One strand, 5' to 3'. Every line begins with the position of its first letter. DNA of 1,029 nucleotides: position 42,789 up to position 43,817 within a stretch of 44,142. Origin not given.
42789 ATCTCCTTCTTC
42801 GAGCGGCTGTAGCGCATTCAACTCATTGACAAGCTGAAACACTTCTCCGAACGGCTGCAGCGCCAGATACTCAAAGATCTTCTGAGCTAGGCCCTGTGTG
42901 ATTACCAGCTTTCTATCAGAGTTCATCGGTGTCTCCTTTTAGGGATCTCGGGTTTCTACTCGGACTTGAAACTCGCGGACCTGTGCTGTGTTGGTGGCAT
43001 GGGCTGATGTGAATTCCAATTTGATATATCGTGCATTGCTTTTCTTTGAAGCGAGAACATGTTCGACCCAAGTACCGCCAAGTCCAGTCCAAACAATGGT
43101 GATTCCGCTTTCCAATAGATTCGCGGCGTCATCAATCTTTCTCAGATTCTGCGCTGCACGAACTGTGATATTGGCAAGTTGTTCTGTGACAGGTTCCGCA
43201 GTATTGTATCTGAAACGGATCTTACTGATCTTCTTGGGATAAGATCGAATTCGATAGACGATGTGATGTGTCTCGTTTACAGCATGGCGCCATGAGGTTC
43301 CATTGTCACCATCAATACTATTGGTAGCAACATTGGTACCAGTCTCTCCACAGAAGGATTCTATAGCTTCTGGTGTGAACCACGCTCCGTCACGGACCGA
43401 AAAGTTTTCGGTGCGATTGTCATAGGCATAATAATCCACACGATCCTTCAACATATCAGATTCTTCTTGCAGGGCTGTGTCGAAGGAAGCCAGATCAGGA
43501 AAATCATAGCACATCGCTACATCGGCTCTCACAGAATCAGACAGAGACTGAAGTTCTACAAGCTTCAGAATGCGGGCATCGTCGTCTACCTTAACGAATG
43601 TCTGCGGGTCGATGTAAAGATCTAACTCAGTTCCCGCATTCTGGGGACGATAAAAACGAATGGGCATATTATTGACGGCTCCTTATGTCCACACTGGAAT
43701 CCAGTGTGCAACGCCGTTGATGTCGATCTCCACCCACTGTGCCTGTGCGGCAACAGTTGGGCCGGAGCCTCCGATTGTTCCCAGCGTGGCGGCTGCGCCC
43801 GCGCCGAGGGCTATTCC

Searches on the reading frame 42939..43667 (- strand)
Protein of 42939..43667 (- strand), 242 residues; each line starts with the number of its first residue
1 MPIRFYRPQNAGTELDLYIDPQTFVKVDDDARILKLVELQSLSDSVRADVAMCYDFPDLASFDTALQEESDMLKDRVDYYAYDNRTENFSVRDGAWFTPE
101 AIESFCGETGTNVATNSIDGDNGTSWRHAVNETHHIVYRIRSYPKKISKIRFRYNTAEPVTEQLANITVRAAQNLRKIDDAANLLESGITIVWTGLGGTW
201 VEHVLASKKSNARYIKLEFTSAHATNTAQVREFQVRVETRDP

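Call 34: search_protein_families(library=pfam, proteins=[window:42939-43667:-], max_evalue=0.01)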
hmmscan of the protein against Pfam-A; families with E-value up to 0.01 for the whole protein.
window:42939-43667:- (242 aa): 1 family
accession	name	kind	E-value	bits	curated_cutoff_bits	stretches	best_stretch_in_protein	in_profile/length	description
PF00754.31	F5_F8_type_C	-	1.6e-05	25.5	28.2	1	108-231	8-125/127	F5/8 type C domain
